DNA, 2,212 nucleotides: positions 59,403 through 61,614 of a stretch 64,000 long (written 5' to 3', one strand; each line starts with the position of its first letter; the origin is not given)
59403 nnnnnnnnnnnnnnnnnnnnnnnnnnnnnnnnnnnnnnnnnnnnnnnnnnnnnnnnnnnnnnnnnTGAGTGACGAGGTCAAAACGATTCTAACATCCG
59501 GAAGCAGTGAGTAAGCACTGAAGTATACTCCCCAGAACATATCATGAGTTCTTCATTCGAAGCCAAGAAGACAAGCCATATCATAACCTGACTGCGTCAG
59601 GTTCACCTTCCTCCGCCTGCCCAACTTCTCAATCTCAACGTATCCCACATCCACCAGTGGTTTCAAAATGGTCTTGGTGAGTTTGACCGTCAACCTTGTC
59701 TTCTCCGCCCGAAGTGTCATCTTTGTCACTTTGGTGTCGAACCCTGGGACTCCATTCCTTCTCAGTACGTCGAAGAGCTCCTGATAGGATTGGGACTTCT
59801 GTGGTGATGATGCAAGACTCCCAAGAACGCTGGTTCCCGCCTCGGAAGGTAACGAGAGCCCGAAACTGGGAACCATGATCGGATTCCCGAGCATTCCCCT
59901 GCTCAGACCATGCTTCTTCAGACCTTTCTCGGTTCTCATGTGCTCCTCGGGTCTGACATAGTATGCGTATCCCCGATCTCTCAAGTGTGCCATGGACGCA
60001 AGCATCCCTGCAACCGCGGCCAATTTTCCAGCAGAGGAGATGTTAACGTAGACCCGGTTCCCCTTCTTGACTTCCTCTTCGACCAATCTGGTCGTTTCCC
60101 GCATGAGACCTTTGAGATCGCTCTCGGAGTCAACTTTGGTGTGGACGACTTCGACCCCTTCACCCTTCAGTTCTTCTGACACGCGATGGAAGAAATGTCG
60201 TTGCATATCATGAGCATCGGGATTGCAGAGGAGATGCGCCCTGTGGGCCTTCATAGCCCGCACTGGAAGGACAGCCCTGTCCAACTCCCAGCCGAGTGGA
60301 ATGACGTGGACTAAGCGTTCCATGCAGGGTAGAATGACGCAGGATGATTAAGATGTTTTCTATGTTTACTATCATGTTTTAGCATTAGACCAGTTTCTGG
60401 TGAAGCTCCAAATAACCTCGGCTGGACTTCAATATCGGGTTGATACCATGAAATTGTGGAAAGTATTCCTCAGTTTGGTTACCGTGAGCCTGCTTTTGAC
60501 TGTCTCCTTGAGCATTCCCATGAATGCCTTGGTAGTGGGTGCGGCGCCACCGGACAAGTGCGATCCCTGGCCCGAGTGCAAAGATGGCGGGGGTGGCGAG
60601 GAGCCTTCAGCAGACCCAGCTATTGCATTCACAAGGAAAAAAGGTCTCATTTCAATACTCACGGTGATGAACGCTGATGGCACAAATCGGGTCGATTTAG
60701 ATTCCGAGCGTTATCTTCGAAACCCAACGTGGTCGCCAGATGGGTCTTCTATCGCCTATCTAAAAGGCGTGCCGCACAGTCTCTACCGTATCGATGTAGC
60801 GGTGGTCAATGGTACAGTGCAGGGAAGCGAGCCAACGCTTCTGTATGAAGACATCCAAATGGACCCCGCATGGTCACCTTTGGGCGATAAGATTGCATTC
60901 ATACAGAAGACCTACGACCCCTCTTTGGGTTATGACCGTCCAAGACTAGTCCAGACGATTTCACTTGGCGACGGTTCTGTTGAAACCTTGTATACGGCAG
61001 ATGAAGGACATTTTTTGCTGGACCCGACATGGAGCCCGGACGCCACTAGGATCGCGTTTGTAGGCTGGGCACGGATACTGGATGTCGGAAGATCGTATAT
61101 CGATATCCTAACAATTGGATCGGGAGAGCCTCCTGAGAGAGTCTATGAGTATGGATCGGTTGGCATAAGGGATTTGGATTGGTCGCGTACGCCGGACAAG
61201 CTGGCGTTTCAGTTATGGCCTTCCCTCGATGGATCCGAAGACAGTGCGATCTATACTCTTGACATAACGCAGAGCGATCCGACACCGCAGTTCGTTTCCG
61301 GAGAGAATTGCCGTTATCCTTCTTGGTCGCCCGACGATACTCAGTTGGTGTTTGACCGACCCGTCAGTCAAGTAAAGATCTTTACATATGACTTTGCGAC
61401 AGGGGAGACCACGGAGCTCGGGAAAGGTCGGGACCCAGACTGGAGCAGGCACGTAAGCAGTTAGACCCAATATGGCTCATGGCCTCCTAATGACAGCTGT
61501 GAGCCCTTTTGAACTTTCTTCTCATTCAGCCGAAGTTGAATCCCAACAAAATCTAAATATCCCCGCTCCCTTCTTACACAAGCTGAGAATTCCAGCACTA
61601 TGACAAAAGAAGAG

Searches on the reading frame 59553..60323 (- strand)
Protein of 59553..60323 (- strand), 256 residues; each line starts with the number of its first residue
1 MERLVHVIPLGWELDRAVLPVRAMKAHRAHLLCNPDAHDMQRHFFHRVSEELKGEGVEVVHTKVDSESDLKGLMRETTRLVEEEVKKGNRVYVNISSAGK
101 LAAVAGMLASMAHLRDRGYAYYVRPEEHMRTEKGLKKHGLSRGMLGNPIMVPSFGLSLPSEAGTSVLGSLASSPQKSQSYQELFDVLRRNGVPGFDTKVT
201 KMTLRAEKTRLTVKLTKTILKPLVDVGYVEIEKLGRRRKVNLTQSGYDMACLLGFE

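Call 3: search_protein_families(library=pfam, proteins=[window:59553-60323:-], max_evalue=0.01)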
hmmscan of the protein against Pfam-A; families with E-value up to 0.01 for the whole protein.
window:59553-60323:- (256 aa): 4 families
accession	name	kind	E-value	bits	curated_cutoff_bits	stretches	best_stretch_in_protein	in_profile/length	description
PF19810.5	HFX_2341_N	-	2.5e-30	105.8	30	1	5-127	2-119/120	HFX_2341-like, N-terminal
PF22665.2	DUF6293_C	-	3.5e-16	59.9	27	1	151-252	2-100/101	DUF6293 C-terminal winged helix domain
PF09623.16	Cas_NE0113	-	0.0038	17.5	23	1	60-129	68-137/208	CRISPR-associated protein NE0113 (Cas_NE0113)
PF09651.16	Cas_APE2256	-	0.0071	16.6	24.8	0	60-115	61-117/136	CRISPR-associated protein (Cas_APE2256)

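Call 4: search_protein_families(library=ncbifam, proteins=[window:59553-60323:-], max_evalue=0.01)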
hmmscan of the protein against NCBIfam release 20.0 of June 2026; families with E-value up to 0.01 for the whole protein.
window:59553-60323:- (256 aa): 1 family
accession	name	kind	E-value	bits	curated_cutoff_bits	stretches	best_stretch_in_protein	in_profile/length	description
NF051475.1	TransRegHFX_2341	equivalog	0.00019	21.1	500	1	5-132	3-144/299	HFX_2341 family transcriptional regulator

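Call 34: search_protein_families(library=padloc, proteins=[window:59553-60323:-], max_evalue=0.01)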
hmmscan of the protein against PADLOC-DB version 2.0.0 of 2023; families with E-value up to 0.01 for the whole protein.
window:59553-60323:- (256 aa): 21 families
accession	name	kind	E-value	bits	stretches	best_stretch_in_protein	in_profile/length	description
PDLC01861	CARF3--CARF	-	1.3e-56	189.8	1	1-254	4-257/260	-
PDLC01847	CARF3--CARF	-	7.9e-42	141.5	1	3-249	5-231/239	-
PDLC01877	CARF3--CARF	-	2e-28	97.8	1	3-252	5-249/252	-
PDLC01869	CARF3--CARF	-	1.8e-20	71.6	1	5-249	7-261/266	-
PDLC01876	CARF3--CARF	-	6.5e-15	53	1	5-129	6-136/277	-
PDLC01846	CARF3--CARF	-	1.1e-10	39.5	1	5-132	3-143/289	-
PDLC01868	CARF3--CARF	-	9e-09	33.2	1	4-110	3-105/218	-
PDLC01849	CARF3--CARF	-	8.3e-08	30.2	1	13-129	11-125/197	-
PDLC01866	CARF3--CARF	-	1.2e-07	29.9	1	5-123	3-112/207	-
PDLC01871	CARF3--CARF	-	1.3e-07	29.4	1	5-251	6-255/261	-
PDLC01862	CARF3--CARF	-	1.5e-06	25.9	1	5-111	4-114/233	-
PDLC01874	CARF3--CARF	-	7e-06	23.8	1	63-111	57-105/233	-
PDLC01972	CARF_m1--CARF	-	2.3e-05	22.5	1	40-129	35-124/145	-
PDLC01880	CARF4--CARF_PDDEXK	-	6e-05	20.5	1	16-127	14-117/364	-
PDLC01926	CARF7--CARF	-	0.00082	17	1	53-123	107-174/241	-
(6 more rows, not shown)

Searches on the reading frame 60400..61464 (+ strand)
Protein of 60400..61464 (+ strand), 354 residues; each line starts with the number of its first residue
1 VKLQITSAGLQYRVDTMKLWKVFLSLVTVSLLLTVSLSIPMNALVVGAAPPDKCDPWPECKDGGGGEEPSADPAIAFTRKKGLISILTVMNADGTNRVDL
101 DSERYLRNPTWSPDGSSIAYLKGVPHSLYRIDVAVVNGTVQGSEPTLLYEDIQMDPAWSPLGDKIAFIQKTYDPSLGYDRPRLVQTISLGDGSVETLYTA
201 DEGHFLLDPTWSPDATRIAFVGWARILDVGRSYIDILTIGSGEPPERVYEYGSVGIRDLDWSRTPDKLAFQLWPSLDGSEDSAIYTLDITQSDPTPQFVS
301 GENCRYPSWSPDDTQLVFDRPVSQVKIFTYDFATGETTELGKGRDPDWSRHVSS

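Call 3: search_protein_families(library=pfam, proteins=[window:60400-61464:+], max_evalue=0.01)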
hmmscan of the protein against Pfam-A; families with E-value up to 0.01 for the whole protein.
window:60400-61464:+ (354 aa): 2 families
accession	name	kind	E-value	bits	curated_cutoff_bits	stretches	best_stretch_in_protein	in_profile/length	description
PF07676.18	PD40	-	1.9e-12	47.2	20.9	1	106-120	11-25/38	WD40-like Beta Propeller Repeat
PF00930.27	DPPIV_N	-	2.7e-06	26.8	22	0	146-170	41-62/354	Dipeptidyl peptidase IV (DPP IV) N-terminal region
